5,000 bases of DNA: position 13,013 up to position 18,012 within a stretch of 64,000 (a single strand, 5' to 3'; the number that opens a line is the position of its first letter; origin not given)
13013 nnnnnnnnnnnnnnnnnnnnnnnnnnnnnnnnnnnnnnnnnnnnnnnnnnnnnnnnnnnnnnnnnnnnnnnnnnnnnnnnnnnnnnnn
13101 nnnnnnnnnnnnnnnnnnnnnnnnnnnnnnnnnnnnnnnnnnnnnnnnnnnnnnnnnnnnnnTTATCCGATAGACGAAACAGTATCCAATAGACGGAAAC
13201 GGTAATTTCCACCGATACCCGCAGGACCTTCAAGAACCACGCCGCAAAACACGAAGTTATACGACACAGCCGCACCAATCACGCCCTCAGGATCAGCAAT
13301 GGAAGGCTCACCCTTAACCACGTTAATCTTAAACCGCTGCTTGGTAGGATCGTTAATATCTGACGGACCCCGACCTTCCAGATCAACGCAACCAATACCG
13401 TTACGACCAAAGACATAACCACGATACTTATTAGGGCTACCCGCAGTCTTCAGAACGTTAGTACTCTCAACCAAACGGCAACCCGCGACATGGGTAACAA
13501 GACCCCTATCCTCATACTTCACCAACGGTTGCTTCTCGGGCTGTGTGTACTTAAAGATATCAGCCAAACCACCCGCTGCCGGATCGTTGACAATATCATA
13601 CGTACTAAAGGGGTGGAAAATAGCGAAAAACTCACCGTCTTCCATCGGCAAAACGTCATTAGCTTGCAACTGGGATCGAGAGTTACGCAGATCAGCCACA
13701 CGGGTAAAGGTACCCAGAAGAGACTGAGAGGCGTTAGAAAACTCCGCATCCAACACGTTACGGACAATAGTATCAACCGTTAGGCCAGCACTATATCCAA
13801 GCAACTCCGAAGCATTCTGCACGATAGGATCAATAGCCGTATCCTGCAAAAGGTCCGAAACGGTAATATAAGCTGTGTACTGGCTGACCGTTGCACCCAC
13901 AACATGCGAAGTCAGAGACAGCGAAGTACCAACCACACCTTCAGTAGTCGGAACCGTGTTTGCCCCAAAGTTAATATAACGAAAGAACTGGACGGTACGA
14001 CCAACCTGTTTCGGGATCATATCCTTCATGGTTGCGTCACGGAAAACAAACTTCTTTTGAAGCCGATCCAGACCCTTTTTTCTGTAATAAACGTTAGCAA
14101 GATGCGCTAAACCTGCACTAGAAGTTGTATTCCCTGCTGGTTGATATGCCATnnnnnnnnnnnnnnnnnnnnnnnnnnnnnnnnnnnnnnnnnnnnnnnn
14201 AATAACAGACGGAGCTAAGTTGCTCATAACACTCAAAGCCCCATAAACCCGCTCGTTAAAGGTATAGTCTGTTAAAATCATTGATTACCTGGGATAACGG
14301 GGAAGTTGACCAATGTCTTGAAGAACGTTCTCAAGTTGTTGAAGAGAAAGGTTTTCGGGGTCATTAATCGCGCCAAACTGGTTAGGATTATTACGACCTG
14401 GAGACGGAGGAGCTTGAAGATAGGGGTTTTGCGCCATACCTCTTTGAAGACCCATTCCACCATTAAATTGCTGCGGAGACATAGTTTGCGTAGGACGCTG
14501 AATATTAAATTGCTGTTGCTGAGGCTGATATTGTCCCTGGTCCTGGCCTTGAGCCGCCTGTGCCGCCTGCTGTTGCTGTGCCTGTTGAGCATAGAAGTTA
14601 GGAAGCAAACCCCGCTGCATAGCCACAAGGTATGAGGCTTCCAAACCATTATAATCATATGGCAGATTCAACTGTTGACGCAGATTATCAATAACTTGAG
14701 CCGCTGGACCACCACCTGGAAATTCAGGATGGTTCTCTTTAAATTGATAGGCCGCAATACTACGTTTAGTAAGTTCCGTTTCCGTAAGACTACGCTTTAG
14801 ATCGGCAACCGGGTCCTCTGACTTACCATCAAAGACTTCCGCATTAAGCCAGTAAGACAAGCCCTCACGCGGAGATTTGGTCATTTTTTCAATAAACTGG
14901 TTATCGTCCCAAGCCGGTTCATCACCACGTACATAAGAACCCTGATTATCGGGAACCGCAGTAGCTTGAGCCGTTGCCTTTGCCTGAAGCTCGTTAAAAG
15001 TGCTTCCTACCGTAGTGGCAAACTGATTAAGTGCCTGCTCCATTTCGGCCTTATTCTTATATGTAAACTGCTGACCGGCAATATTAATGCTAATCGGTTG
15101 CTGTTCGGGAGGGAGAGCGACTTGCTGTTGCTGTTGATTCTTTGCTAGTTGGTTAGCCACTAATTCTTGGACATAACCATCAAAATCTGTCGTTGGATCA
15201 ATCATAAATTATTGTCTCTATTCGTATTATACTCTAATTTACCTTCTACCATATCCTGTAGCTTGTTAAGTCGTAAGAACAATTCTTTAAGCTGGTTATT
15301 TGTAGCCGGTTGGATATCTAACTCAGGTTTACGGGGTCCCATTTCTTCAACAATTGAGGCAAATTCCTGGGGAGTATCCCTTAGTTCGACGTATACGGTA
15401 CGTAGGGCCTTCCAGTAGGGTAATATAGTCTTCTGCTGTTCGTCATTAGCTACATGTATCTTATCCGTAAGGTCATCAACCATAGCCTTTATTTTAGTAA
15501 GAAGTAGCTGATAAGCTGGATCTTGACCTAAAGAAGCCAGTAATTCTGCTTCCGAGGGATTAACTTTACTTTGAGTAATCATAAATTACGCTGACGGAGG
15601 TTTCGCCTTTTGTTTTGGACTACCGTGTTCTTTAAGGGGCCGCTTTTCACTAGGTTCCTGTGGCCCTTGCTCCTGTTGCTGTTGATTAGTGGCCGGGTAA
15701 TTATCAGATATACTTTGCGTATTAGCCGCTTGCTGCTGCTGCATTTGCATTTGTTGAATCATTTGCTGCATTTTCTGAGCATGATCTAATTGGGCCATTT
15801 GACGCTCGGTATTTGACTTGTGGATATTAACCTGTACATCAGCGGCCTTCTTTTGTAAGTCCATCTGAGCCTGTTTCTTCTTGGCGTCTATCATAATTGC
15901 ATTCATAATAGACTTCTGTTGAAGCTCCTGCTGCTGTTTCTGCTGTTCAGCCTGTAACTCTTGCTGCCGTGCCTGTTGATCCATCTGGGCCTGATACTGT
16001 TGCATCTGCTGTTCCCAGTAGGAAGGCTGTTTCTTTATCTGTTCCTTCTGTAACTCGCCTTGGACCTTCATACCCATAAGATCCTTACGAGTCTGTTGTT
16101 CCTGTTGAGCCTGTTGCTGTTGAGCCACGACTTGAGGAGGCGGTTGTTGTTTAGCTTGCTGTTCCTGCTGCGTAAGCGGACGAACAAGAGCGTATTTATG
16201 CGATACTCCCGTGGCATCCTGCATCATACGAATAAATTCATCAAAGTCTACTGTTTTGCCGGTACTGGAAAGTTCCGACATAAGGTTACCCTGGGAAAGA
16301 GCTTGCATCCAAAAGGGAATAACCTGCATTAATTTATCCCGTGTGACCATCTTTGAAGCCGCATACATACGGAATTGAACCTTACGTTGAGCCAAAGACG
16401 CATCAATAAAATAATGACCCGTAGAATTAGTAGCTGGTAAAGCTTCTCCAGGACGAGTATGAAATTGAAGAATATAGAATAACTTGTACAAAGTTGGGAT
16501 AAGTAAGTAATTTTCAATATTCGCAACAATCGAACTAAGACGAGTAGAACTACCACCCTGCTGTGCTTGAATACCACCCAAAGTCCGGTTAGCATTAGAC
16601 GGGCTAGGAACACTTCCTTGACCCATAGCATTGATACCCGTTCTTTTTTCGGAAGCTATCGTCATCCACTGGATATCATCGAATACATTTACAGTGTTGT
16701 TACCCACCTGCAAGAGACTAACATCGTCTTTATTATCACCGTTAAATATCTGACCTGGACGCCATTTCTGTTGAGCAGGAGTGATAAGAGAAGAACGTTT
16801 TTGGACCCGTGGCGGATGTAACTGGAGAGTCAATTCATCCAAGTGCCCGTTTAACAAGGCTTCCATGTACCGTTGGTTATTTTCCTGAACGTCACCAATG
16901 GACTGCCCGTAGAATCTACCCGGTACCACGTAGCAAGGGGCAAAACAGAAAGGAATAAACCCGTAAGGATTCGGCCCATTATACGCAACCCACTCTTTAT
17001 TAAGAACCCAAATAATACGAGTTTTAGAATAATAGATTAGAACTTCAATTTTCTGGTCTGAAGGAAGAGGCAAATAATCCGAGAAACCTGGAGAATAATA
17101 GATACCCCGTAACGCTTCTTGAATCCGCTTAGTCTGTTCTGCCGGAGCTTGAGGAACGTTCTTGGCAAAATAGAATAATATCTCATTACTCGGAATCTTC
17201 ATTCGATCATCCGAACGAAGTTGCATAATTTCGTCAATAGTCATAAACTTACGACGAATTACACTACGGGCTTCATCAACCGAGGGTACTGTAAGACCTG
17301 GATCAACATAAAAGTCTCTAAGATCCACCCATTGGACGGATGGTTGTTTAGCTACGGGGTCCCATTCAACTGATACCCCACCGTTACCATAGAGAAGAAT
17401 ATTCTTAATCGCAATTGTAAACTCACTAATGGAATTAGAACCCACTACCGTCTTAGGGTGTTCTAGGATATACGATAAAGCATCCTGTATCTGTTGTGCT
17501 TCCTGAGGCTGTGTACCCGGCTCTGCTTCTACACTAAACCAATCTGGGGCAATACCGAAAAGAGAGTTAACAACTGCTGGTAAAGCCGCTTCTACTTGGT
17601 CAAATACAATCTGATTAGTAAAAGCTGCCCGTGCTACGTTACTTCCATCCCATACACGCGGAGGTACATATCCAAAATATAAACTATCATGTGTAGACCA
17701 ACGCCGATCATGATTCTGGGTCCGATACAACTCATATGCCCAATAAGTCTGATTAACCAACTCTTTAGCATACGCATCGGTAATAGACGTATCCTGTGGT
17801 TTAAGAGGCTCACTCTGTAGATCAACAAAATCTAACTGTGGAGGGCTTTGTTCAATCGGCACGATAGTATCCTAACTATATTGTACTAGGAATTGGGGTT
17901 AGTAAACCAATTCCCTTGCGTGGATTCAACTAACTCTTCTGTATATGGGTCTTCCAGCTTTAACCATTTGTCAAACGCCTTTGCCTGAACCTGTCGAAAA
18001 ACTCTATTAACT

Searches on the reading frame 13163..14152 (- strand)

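Call 62: search_protein_families(library=phrogs, proteins=[window:13163-14152:-], max_evalue=0.0001)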
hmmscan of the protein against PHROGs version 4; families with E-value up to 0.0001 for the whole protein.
window:13163-14152:- (329 aa): 1 family
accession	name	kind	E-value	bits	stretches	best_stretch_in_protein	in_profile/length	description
phrog_1357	-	head and packaging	3.2e-24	86.5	1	4-257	18-294/356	major head protein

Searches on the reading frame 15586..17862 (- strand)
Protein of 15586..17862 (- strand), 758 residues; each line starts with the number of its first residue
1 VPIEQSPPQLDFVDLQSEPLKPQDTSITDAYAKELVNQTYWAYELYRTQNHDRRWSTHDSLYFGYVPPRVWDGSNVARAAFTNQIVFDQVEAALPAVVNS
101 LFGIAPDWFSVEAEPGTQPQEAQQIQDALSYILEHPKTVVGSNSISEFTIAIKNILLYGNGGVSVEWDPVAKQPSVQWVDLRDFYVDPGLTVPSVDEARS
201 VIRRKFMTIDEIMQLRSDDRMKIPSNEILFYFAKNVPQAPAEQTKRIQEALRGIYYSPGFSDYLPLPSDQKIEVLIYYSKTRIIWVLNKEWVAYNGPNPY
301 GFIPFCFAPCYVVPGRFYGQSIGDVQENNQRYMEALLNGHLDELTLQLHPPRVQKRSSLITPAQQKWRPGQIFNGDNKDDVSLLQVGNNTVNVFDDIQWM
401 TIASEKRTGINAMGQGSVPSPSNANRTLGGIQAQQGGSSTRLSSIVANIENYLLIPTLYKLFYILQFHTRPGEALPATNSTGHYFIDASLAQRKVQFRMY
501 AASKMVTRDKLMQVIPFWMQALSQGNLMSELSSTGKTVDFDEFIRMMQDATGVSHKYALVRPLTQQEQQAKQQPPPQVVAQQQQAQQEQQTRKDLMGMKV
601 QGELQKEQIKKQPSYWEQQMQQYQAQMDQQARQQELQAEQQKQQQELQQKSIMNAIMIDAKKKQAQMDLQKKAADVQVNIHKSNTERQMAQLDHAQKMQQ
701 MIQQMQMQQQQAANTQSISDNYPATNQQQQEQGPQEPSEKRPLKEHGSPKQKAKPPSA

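Call 62: search_protein_families(library=phrogs, proteins=[window:15586-17862:-], max_evalue=0.0001)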
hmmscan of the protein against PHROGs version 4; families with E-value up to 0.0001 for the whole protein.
window:15586-17862:- (758 aa): 2 families
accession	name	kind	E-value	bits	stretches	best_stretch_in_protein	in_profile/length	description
phrog_332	-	connector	7.3e-33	114.7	1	90-603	69-548/560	head-tail adaptor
phrog_1216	-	head and packaging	7.5e-18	65.4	1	283-652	321-675/714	portal protein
